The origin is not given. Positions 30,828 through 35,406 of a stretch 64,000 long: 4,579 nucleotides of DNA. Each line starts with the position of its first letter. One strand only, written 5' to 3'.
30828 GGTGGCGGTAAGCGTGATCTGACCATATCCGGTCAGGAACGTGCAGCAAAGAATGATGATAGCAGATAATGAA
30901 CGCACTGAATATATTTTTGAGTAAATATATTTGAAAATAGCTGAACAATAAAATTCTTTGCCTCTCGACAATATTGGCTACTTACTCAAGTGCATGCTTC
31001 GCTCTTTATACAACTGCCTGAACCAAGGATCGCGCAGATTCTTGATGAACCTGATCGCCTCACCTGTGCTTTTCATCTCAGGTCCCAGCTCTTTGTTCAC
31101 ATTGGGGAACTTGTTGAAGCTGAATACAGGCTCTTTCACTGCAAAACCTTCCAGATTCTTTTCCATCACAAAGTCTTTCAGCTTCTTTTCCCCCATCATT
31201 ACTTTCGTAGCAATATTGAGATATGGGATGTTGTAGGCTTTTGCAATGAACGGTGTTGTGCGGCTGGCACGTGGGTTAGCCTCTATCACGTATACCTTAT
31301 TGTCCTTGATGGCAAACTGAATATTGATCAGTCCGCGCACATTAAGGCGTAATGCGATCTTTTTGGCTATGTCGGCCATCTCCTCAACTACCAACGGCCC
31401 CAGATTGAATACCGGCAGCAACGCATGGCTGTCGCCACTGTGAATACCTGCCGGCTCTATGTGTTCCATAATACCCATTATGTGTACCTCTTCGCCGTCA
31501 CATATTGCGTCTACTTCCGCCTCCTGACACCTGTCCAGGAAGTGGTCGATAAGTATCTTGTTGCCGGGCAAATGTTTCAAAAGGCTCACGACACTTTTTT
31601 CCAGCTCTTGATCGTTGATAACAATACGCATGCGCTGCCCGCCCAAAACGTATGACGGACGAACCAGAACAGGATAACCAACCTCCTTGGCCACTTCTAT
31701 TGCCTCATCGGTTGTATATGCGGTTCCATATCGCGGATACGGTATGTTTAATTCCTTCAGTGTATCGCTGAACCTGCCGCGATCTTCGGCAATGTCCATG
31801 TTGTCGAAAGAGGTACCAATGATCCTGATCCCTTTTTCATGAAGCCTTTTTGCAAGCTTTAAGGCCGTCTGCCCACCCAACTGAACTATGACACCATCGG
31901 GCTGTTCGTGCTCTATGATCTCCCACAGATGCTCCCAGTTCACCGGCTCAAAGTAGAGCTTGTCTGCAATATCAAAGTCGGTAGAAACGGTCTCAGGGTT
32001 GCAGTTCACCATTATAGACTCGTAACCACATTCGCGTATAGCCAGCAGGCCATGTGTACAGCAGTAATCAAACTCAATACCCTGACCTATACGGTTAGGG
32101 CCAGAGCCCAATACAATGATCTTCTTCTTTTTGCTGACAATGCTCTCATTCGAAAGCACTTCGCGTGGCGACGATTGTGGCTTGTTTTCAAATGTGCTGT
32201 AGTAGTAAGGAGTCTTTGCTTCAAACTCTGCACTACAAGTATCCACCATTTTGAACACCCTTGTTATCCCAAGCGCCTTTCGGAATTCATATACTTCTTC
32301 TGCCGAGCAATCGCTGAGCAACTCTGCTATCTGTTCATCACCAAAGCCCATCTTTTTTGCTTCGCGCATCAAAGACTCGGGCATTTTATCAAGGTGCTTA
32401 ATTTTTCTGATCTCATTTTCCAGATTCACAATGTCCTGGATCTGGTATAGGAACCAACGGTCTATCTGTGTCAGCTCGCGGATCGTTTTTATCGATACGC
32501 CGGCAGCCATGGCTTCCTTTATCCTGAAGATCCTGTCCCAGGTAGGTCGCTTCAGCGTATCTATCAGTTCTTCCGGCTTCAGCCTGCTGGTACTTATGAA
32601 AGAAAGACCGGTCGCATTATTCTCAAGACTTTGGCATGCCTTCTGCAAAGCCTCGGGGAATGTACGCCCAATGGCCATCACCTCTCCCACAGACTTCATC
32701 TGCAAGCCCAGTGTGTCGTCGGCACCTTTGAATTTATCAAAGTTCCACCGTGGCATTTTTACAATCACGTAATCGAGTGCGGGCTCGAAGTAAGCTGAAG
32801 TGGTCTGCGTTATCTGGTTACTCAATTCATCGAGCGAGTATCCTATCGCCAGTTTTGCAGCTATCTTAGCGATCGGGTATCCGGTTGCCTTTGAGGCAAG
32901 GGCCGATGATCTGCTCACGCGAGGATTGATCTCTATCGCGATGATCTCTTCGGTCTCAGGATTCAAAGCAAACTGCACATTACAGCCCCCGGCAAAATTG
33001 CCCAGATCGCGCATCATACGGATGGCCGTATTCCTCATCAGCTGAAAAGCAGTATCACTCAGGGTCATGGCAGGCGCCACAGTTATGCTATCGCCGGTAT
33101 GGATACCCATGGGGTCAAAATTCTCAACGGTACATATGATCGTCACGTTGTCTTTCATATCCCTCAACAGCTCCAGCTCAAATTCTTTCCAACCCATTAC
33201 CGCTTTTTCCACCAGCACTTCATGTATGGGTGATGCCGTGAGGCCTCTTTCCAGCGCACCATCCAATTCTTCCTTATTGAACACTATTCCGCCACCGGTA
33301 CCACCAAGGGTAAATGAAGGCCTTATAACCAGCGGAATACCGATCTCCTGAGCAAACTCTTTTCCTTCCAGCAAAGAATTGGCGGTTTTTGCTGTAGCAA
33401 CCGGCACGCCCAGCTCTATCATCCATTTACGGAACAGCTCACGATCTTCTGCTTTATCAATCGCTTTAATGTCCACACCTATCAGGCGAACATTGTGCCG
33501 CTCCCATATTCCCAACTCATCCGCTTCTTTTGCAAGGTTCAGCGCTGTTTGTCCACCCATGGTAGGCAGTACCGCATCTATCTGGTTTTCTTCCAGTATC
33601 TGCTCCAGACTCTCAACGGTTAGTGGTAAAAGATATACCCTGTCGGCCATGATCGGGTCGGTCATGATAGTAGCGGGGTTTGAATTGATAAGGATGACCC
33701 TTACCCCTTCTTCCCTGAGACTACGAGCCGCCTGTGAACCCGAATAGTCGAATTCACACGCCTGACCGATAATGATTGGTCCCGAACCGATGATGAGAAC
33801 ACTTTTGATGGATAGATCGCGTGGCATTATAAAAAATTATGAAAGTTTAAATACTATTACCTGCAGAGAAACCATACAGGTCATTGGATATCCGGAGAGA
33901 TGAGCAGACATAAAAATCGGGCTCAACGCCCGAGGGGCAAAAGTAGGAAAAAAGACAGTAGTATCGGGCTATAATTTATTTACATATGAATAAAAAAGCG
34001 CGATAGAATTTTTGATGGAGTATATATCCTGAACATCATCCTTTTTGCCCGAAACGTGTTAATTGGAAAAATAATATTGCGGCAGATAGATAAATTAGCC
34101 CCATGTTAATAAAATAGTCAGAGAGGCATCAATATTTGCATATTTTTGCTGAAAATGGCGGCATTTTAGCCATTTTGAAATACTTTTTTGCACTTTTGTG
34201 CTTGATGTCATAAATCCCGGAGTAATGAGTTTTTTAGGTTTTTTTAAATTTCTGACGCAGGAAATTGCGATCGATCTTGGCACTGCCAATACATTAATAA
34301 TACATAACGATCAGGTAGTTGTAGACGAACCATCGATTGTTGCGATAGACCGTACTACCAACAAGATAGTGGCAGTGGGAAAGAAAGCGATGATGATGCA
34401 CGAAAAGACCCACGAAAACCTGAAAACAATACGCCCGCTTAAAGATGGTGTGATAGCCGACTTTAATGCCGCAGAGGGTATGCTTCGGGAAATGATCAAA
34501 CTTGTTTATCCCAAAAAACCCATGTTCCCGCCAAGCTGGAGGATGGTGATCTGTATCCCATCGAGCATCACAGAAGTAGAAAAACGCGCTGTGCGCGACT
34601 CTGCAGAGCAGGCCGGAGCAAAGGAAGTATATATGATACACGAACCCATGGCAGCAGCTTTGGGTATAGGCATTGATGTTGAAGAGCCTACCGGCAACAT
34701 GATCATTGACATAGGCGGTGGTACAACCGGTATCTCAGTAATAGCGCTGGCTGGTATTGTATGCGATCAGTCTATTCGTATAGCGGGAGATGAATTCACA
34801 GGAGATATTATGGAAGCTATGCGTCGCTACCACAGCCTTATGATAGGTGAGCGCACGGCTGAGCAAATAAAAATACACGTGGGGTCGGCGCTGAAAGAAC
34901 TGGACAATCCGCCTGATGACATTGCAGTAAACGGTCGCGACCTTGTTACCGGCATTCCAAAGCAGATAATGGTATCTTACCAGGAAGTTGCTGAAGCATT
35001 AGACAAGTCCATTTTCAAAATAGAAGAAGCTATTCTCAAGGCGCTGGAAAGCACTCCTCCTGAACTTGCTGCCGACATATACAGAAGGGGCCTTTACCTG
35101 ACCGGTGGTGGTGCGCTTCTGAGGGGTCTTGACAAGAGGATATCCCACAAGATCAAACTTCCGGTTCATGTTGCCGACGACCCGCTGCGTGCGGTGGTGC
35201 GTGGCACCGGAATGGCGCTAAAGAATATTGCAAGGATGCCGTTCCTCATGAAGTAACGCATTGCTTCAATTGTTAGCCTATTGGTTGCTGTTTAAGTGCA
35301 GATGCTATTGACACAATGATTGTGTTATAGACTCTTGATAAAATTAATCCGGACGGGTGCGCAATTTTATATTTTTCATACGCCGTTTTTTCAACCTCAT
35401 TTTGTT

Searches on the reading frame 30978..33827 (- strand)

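Call 84: search_protein_families(library=pfam, proteins=[window:30978-33827:-], max_evalue=0.00001)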
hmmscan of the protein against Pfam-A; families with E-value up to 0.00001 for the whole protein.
window:30978-33827:- (949 aa): 8 families
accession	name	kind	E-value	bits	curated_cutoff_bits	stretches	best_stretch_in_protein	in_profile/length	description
PF02786.22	CPSase_L_D2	-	1.3e-96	322.6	19.8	2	128-334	1-210/211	Carbamoyl-phosphate synthase L chain, ATP binding domain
PF25596.1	CPSase_L_D1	-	1.4e-96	318.9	27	2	567-678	2-117/118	Carbamoyl phosphate synthase preATP-grasp domain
PF02787.25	CPSase_L_D3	-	3.2e-28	98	26.6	1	424-503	2-79/80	Carbamoyl-phosphate synthetase large chain, oligomerisation domain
PF02222.28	ATP-grasp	-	5.9e-16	59.1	27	1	690-854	3-163/179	ATP-grasp domain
PF02655.19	ATP-grasp_3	-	4e-13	50.2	23.2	1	681-854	2-157/160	ATP-grasp domain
PF07478.18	Dala_Dala_lig_C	-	6.9e-12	45.7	24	0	709-852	28-174/204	D-ala D-ala ligase C-terminus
PF01071.24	GARS_A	-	1.3e-10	41.8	27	0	688-788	8-112/194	Phosphoribosylglycinamide synthetase, ATP-grasp (A) domain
PF15632.11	ATPgrasp_Ter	-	1.5e-08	35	29.1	0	815-878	47-111/131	ATP-grasp in the biosynthetic pathway with Ter operon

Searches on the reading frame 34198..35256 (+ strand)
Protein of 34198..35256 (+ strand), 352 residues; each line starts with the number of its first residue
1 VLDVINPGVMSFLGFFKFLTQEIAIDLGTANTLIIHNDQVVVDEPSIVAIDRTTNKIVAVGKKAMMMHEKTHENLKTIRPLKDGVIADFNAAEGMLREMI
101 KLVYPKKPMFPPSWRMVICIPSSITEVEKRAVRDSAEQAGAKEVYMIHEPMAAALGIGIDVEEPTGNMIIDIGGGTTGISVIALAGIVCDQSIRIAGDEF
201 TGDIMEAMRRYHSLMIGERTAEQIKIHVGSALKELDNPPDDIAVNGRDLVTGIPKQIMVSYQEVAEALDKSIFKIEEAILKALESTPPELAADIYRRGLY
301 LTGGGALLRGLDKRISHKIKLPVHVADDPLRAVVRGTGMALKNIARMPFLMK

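Call 84: search_protein_families(library=pfam, proteins=[window:34198-35256:+], max_evalue=0.00001)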
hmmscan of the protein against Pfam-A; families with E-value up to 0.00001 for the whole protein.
window:34198-35256:+ (352 aa): 4 families
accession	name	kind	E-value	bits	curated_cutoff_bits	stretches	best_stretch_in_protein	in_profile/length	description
PF06723.19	MreB_Mbl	-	1.6e-125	418.8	27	1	21-346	2-324/327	MreB/Mbl protein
PF14450.12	FtsA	-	2.7e-11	44.4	31.8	1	169-328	2-112/127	Cell division protein FtsA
PF00012.26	HSP70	-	1.5e-10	40.3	20.6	1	116-185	136-206/599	Hsp70 protein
PF00022.25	Actin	-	5.8e-09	35.5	27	0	43-210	29-189/410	Actin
